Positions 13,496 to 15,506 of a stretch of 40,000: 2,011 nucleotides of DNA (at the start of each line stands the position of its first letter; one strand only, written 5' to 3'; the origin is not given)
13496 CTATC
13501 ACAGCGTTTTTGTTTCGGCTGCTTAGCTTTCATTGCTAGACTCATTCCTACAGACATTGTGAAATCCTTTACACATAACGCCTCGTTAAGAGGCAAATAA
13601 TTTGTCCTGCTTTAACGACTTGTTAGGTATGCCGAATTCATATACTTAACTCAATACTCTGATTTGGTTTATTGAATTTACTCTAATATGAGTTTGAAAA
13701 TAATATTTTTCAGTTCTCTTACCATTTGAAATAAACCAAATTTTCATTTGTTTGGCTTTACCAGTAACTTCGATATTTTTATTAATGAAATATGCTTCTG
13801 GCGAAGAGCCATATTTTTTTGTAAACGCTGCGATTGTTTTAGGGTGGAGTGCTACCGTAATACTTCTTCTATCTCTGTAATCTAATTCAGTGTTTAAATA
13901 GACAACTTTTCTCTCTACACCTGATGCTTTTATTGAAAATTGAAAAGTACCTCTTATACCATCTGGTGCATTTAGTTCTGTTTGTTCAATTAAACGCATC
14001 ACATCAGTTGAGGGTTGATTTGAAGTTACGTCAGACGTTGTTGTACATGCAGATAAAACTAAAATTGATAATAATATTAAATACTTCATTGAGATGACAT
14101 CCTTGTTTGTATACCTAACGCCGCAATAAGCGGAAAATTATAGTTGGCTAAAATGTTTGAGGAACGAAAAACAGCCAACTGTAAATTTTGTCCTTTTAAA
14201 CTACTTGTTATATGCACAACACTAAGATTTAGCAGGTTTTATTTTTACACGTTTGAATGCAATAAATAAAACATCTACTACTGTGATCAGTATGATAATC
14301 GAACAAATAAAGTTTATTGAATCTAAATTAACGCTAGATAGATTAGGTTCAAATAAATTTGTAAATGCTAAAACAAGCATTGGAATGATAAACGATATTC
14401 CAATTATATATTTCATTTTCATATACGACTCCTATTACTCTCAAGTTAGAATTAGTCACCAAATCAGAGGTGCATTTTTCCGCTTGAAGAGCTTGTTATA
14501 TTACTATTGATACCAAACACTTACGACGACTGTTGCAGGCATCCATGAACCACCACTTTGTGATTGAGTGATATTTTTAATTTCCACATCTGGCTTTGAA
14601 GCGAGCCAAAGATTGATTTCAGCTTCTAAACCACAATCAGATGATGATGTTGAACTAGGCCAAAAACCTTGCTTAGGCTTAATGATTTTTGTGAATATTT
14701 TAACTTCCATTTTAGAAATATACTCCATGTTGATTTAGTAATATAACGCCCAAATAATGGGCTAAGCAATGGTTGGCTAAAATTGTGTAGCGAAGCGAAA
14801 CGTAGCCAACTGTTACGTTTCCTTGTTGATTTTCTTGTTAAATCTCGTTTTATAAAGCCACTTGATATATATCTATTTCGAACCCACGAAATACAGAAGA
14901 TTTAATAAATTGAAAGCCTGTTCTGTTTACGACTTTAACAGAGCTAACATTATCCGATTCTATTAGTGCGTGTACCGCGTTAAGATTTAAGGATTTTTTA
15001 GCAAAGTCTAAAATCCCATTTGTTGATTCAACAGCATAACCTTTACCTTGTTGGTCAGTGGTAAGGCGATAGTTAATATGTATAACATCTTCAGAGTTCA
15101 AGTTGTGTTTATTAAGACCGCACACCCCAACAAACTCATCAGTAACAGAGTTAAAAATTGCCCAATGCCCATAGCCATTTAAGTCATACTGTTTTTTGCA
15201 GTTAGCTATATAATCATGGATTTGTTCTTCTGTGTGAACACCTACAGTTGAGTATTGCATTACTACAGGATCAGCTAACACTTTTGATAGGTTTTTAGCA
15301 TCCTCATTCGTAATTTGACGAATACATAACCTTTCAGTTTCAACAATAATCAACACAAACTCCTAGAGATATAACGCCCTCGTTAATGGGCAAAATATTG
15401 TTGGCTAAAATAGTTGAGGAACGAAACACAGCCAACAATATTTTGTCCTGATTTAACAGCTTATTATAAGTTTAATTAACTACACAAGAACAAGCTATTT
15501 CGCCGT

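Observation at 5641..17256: Complete SOS-controlled chromosomal integron with about 19 cassettes and a homogeneous attC family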

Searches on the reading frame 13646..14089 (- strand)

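Call 17: search_protein_families(library=pfam, max_evalue=0.01, proteins=[window:13646-14089:-])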
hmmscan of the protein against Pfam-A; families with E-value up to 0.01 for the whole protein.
window:13646-14089:- (147 aa): 0 families

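Call 46: search_protein_families(library=padloc, max_evalue=0.01, proteins=[window:13646-14089:-])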
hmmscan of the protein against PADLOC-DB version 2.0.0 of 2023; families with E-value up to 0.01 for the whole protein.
window:13646-14089:- (147 aa): 0 families

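Call 47: search_protein_families(library=ncbifam, max_evalue=0.01, proteins=[window:13646-14089:-])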
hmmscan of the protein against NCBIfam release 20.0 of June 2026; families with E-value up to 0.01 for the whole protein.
window:13646-14089:- (147 aa): 1 family
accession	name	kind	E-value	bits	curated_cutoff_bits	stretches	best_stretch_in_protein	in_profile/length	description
NF040519.1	Sbal_3080_fam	subfamily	0.0033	17.8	80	0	5-68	2-66/136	Sbal_3080 family lipoprotein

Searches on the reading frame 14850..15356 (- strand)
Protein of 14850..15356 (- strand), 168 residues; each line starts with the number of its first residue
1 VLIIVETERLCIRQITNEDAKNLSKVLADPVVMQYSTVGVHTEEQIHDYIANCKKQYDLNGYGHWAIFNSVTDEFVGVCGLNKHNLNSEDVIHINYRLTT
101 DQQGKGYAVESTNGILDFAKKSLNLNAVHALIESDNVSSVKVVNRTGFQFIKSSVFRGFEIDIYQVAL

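Call 17: search_protein_families(library=pfam, max_evalue=0.01, proteins=[window:14850-15356:-])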
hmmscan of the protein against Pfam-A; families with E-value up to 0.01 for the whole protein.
window:14850-15356:- (168 aa): 3 families
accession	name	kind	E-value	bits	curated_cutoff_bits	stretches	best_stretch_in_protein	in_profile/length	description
PF13302.13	Acetyltransf_3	-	4.4e-29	102.4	25.4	1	9-149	1-138/138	Acetyltransferase (GNAT) domain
PF13420.13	Acetyltransf_4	-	1.4e-08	35.4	24.3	1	12-152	1-138/155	Acetyltransferase (GNAT) domain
PF00583.31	Acetyltransf_1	-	1e-05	26.3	20.7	1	56-148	24-116/116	Acetyltransferase (GNAT) family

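Call 48: search_protein_families(library=ncbifam, max_evalue=0.001, proteins=[window:14850-15356:-])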
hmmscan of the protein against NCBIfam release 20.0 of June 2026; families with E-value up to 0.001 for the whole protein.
window:14850-15356:- (168 aa): 6 families
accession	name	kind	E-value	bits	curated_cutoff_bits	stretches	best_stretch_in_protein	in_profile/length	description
NF040702.1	ileS_w_GNAT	exception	3e-10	38.4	1999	1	5-166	282-435/1100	isoleucine--tRNA ligase, N-acetyltransferase domain-containing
NF000485.1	TlmB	exception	3e-08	33.3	625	1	15-148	14-141/292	bleomycin family antibiotic N-acetyltransferase TlmB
NF000483.1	BlmB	exception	1e-06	28.3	625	1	17-148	25-149/301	bleomycin family antibiotic N-acetyltransferase BlmB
TIGR03585.1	PseH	equivalog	6.3e-05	23.1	93.1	1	13-152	4-137/156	UDP-4-amino-4,6-dideoxy-N-acetyl-beta-L-altrosamine N-acetyltransferase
NF008072.0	PRK10809.1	equivalog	0.00024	20.9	190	0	5-149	13-162/194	ribosomal protein S5-alanine N-acetyltransferase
NF033693.0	AAC_6p_Ie_fam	exception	0.00076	19.7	340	0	6-152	4-157/179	AAC(6')-Ie family aminoglycoside N-acetyltransferase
